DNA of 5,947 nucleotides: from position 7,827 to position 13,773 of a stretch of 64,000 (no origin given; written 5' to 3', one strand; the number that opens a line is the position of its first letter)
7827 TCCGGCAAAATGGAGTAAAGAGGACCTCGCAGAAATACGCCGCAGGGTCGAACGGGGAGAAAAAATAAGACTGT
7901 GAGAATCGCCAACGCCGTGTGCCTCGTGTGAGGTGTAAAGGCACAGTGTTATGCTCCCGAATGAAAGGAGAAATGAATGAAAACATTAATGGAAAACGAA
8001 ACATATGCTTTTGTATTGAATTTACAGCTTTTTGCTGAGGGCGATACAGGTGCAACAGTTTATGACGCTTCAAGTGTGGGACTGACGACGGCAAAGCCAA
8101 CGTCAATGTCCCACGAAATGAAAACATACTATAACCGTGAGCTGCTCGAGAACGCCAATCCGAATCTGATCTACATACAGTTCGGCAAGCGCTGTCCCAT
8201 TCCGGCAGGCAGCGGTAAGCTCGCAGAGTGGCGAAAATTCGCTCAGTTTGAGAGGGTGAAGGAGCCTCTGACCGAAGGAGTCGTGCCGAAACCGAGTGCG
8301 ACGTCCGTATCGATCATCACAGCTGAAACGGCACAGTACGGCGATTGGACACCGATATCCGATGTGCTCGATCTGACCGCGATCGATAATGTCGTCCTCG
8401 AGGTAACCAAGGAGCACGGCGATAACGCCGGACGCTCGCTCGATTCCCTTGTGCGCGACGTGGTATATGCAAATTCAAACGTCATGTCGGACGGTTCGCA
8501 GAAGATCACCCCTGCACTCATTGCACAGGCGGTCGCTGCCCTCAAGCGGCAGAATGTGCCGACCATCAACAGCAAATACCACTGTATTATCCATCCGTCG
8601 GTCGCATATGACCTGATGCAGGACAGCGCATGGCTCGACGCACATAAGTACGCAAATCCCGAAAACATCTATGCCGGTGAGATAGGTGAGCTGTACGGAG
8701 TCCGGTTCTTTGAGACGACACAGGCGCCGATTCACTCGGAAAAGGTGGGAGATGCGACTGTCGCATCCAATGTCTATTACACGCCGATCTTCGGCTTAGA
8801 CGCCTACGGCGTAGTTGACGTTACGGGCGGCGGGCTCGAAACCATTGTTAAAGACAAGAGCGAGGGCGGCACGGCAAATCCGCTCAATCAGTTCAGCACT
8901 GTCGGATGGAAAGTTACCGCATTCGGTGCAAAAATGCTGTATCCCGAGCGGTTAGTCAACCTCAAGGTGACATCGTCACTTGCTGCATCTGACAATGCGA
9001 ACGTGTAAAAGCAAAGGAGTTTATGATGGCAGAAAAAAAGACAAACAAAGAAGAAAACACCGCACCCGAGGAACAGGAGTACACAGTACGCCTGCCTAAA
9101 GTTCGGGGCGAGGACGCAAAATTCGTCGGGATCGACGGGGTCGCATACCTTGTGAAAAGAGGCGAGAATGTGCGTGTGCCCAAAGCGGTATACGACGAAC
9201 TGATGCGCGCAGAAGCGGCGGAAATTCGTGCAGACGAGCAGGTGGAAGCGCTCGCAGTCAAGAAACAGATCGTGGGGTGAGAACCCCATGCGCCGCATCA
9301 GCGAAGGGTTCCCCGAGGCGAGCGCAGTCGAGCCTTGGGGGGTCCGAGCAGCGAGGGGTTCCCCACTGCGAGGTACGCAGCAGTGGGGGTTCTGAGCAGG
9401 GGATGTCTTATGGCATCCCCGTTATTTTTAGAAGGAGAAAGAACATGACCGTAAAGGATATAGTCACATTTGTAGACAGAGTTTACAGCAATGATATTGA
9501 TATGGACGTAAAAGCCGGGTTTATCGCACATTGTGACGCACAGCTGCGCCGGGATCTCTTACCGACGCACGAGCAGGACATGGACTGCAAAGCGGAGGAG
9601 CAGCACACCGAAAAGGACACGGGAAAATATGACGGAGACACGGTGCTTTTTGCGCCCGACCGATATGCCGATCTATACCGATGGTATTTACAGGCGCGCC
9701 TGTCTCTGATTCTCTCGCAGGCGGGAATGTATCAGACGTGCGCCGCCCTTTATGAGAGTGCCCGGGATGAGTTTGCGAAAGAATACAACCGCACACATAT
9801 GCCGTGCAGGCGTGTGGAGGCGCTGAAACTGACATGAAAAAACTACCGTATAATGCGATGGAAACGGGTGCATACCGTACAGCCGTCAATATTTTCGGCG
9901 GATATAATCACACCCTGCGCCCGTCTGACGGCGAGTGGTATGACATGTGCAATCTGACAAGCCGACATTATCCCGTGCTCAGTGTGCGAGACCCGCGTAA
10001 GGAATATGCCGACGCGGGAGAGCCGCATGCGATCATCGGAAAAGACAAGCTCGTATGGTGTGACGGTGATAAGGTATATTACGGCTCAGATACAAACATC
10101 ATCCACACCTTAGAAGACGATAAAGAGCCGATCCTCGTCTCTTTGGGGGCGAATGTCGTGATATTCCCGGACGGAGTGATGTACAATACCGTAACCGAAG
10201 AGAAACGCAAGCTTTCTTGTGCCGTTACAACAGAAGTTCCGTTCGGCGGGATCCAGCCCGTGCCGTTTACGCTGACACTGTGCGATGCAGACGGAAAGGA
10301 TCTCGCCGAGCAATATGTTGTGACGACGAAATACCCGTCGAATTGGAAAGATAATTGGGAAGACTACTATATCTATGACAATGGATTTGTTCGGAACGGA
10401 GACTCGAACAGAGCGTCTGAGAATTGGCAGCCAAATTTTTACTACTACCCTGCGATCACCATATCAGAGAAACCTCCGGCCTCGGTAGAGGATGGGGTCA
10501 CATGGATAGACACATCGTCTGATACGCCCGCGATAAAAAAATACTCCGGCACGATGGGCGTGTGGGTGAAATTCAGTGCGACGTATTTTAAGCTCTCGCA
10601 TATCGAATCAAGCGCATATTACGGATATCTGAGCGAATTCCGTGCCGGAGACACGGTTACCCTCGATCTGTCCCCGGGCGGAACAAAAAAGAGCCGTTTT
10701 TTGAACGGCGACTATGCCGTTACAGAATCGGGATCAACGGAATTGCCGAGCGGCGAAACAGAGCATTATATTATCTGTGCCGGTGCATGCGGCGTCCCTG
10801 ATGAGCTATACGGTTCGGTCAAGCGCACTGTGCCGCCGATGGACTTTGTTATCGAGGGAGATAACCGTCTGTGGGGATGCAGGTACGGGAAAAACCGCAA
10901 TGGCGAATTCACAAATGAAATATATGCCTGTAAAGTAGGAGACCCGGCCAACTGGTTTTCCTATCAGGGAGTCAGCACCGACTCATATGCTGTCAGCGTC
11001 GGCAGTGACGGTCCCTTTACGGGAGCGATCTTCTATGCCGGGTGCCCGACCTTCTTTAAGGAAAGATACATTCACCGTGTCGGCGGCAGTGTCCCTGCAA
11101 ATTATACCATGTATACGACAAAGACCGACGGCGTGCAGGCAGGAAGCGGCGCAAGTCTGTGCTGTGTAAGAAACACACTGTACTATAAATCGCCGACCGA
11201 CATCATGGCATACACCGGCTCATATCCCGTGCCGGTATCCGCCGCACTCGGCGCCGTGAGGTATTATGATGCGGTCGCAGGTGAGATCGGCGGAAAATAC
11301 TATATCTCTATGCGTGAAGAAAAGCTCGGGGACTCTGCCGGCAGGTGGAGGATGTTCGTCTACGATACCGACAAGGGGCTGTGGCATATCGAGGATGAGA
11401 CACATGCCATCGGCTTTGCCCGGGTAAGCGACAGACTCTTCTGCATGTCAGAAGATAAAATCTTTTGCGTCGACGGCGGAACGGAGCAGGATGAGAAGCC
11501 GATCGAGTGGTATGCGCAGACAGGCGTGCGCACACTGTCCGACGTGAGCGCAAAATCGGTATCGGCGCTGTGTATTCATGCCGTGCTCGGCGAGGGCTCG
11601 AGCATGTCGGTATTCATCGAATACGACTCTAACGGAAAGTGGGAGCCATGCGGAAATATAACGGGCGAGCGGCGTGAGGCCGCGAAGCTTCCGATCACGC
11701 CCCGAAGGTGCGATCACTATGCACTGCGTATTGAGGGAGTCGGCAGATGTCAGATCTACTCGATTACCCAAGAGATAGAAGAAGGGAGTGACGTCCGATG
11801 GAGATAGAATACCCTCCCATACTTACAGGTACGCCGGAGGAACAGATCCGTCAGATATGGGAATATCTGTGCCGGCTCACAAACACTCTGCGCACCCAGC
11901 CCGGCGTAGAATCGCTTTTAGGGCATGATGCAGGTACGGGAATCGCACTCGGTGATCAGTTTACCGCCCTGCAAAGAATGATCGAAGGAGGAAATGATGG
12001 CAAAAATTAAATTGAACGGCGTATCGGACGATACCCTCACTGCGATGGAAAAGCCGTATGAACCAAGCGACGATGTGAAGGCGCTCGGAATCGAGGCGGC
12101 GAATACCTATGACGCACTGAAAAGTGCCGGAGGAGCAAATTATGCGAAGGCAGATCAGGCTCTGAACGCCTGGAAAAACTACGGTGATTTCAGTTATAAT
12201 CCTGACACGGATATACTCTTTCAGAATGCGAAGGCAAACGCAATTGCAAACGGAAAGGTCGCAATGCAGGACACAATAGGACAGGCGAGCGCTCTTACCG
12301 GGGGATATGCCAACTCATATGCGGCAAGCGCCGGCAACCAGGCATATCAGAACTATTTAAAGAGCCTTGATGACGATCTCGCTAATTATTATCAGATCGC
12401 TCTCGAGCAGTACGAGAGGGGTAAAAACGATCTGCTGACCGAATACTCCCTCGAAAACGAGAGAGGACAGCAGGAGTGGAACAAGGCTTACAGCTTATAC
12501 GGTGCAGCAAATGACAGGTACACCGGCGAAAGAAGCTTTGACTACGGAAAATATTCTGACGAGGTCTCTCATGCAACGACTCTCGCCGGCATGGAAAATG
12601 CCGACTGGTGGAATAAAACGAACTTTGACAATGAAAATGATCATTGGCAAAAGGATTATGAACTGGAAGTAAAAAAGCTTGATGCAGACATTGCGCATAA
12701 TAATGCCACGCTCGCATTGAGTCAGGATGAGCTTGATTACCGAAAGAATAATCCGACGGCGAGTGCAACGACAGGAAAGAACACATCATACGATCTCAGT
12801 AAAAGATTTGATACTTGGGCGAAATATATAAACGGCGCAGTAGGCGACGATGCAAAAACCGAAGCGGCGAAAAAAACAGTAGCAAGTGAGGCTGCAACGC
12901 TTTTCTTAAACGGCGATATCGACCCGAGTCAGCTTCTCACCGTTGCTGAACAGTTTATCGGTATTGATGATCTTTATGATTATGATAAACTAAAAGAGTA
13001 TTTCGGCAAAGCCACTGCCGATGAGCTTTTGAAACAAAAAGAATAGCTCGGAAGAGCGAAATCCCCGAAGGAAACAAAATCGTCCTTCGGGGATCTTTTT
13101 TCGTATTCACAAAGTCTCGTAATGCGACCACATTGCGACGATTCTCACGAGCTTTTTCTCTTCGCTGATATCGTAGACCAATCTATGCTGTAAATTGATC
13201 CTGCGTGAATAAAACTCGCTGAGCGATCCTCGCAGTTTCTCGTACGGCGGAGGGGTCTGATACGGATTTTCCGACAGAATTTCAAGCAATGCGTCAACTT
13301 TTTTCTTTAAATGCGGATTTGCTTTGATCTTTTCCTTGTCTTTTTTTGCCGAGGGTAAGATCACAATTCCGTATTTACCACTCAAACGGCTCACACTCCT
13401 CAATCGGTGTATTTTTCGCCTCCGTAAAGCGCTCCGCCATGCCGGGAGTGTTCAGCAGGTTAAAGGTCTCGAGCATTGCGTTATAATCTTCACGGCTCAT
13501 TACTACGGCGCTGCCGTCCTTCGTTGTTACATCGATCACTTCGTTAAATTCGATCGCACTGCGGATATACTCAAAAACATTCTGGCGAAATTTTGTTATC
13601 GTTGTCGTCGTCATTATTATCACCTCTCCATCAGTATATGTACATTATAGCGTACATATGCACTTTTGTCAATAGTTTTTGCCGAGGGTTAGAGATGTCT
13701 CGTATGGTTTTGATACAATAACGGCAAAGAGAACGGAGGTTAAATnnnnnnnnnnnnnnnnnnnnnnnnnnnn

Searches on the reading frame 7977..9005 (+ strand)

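Call 7: search_protein_families(library=phrogs, proteins=[window:7977-9005:+], max_evalue=0.001)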
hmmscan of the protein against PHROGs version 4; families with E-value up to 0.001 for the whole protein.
window:7977-9005:+ (343 aa): 3 families
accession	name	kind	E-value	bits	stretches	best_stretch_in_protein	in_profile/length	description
phrog_1357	-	head and packaging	7.5e-65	220.2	1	32-340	15-353/356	major head protein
phrog_267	-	head and packaging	1.2e-10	42.1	1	112-334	104-328/410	major head protein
phrog_3437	-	head and packaging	0.0001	22.6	1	162-269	138-242/294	major head protein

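Call 8: search_protein_families(library=pfam, proteins=[window:7977-9005:+], max_evalue=0.01)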
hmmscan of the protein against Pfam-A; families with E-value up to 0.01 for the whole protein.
window:7977-9005:+ (343 aa): 2 families
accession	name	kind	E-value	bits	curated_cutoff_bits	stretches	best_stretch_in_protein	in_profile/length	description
PF25209.1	Phage_capsid_4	-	3.6e-11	44.3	27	1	103-325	60-256/262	Phage capsid protein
PF13252.12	Phage_capsid_3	-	0.00049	19.6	23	1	189-250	209-276/376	Phage capsid protein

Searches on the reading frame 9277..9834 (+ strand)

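Call 7: search_protein_families(library=phrogs, proteins=[window:9277-9834:+], max_evalue=0.001)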
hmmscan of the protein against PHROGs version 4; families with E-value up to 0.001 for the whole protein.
window:9277-9834:+ (186 aa): 1 family
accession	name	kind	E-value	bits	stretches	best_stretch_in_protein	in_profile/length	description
phrog_12105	-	unknown function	3.2e-22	80.1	1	57-181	1-120/123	-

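Call 8: search_protein_families(library=pfam, proteins=[window:9277-9834:+], max_evalue=0.01)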
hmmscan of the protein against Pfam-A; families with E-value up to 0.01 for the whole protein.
window:9277-9834:+ (186 aa): 0 families

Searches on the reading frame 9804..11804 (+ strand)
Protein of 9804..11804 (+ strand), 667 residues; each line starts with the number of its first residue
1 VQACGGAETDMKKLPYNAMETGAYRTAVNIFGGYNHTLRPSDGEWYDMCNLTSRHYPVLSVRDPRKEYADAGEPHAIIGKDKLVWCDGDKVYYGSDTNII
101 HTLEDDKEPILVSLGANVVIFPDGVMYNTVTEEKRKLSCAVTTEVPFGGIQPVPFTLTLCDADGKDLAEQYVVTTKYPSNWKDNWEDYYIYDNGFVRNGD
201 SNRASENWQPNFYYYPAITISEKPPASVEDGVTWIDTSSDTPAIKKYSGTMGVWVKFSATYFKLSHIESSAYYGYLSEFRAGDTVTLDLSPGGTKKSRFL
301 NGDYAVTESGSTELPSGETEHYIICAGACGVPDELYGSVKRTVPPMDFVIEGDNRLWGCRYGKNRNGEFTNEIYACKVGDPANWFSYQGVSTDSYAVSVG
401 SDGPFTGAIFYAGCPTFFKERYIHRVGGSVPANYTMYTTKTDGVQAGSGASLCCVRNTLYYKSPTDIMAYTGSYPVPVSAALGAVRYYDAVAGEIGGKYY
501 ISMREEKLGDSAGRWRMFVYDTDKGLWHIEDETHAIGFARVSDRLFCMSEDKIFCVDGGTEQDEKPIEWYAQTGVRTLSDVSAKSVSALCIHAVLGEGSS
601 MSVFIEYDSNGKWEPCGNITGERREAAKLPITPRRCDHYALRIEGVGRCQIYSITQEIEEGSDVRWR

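Call 7: search_protein_families(library=phrogs, proteins=[window:9804-11804:+], max_evalue=0.001)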
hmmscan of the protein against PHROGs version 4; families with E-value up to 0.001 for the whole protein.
window:9804-11804:+ (667 aa): 1 family
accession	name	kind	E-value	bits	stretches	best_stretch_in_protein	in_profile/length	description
phrog_511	-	head and packaging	7.9e-61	207.5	2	340-664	557-861/862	internal virion protein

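Call 8: search_protein_families(library=pfam, proteins=[window:9804-11804:+], max_evalue=0.01)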
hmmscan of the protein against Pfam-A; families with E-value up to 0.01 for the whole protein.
window:9804-11804:+ (667 aa): 0 families

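Call 83: search_protein_families(library=ncbifam, proteins=[window:9804-11804:+], max_evalue=0.01)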
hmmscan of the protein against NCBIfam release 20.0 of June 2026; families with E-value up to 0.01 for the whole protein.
window:9804-11804:+ (667 aa): 0 families

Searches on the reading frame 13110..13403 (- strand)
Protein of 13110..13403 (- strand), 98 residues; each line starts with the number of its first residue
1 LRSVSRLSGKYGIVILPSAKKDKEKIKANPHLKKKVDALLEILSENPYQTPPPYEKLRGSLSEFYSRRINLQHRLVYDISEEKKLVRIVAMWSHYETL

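Call 40: search_protein_families(library=pfam, proteins=[window:13110-13403:-], max_evalue=0.01)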
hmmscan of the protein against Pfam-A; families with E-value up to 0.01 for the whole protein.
window:13110-13403:- (98 aa): 4 families
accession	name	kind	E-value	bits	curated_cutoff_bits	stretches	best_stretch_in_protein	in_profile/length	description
PF06769.20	YoeB_toxin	-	8.7e-10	38.9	27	1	28-95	15-80/80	YoeB-like toxin of bacterial type II toxin-antitoxin system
PF05016.21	ParE_toxin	-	5.7e-08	33.7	23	1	14-94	2-85/89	ParE toxin of type II toxin-antitoxin system, parDE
PF15781.12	ParE-like_toxin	-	0.0016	18.8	28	1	14-94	2-79/87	ParE-like toxin of type II bacterial toxin-antitoxin system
PF05015.19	HigB-like_toxin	-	0.0018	19.2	27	1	22-81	15-80/91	RelE-like toxin of type II toxin-antitoxin system HigB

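Call 94: search_protein_families(library=padloc, proteins=[window:13110-13403:-], max_evalue=0.01)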
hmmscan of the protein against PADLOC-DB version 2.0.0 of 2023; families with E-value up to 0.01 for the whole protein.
window:13110-13403:- (98 aa): 0 families

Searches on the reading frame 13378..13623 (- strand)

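Call 40: search_protein_families(library=pfam, proteins=[window:13378-13623:-], max_evalue=0.01)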
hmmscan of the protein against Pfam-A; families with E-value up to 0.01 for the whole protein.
window:13378-13623:- (82 aa): 1 family
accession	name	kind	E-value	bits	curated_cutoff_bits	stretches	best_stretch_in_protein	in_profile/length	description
PF02604.26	PhdYeFM_antitox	-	2.7e-11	43.5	29.8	1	4-72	1-70/74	Antitoxin Phd_YefM, type II toxin-antitoxin system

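Call 94: search_protein_families(library=padloc, proteins=[window:13378-13623:-], max_evalue=0.01)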
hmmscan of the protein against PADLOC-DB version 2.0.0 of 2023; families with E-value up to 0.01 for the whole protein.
window:13378-13623:- (82 aa): 0 families
